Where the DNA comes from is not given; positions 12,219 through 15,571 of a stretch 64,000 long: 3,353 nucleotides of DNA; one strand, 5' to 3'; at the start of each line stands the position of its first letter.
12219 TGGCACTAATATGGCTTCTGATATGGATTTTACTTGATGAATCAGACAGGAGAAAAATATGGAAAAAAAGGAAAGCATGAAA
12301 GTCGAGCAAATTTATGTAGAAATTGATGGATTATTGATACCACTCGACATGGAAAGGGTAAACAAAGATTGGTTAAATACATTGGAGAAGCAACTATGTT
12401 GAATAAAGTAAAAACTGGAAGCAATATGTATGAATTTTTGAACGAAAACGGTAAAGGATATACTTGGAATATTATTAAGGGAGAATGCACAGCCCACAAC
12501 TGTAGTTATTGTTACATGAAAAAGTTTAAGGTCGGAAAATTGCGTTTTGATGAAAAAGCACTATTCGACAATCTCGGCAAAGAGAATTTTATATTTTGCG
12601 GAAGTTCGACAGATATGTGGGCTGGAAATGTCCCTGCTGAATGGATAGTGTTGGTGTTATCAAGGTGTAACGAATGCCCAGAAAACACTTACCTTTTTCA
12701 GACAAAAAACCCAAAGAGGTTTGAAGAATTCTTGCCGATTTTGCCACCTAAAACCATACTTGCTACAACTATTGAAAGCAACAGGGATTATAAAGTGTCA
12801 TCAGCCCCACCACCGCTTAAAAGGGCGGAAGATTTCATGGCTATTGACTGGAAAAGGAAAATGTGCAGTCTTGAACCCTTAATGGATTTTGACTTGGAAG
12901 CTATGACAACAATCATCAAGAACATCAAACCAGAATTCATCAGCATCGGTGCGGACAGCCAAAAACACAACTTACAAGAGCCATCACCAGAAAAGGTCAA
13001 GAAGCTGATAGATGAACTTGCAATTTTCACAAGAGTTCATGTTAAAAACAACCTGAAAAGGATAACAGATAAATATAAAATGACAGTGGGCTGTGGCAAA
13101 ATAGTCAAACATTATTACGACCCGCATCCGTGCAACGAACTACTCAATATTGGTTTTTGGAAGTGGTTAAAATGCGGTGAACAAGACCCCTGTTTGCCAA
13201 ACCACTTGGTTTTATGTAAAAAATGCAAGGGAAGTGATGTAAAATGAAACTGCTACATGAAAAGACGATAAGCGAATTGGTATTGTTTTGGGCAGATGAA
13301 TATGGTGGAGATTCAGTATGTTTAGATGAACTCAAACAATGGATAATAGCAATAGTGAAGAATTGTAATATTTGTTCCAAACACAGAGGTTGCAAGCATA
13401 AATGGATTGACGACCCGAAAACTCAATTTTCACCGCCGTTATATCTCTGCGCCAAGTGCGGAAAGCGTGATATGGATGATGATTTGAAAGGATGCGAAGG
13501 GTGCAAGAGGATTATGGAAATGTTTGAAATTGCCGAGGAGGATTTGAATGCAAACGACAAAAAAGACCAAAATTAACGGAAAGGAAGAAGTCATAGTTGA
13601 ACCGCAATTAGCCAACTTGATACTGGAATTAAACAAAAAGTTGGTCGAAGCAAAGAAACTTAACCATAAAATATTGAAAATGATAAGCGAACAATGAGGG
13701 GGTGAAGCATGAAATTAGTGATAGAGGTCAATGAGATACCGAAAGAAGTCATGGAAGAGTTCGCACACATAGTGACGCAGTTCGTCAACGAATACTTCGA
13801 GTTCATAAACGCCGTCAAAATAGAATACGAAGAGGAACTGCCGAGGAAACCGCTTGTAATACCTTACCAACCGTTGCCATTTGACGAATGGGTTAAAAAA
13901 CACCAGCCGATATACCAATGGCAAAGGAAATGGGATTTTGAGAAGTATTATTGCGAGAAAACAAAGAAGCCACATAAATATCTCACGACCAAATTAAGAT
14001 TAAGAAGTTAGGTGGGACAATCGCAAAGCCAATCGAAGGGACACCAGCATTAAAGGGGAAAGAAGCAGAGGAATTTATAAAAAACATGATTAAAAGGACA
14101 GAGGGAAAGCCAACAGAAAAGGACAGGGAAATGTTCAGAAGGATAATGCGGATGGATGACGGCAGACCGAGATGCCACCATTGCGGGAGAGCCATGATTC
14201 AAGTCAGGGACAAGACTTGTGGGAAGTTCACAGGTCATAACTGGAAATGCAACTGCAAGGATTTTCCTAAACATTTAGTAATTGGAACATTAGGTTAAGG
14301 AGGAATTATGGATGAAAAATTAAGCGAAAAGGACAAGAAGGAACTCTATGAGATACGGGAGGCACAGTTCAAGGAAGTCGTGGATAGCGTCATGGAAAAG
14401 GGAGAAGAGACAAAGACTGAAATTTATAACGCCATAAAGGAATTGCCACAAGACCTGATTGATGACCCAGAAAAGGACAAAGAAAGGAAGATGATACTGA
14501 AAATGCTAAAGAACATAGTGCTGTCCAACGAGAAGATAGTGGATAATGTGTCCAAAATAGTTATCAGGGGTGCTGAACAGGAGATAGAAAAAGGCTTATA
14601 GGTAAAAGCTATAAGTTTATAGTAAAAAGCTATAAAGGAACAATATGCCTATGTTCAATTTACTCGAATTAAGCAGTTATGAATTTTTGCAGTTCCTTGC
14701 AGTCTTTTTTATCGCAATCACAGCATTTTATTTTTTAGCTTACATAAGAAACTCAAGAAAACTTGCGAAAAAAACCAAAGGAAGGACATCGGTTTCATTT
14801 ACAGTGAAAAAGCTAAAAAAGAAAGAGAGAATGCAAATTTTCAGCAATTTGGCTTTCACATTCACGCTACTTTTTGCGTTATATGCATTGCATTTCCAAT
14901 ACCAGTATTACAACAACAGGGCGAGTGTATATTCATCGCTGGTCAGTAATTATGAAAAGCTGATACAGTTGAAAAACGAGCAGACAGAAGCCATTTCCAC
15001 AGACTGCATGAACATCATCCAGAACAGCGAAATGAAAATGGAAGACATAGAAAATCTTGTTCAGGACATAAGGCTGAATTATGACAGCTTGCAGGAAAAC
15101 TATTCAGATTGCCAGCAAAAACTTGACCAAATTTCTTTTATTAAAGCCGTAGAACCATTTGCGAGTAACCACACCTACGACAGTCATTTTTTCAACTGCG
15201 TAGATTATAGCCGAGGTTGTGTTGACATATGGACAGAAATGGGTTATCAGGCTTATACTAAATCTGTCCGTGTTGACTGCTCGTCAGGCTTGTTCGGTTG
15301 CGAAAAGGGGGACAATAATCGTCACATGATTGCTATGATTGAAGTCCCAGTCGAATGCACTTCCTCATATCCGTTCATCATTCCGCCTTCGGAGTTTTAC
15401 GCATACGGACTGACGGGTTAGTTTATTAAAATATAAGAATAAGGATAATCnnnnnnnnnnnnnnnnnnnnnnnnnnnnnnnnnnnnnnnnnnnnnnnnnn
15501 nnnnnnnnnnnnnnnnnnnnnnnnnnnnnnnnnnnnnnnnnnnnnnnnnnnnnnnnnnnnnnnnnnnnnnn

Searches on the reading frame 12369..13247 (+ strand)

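Call 18: search_protein_families(library=pfam, max_evalue=0.01, proteins=[window:12369-13247:+])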
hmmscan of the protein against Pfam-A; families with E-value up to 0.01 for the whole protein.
window:12369-13247:+ (292 aa): 1 family
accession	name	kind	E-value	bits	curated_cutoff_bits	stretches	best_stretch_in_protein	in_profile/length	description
PF07505.17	DUF5131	-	2e-10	41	28.9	1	53-173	48-165/243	Protein of unknown function (DUF5131)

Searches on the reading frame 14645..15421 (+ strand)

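Call 18: search_protein_families(library=pfam, max_evalue=0.01, proteins=[window:14645-15421:+])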
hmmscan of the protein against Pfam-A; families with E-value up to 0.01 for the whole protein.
window:14645-15421:+ (258 aa): 1 family
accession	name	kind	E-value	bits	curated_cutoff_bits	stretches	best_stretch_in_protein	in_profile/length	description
PF12725.13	DUF3810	-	0.00014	21.8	28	1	3-162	16-153/311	Protein of unknown function (DUF3810)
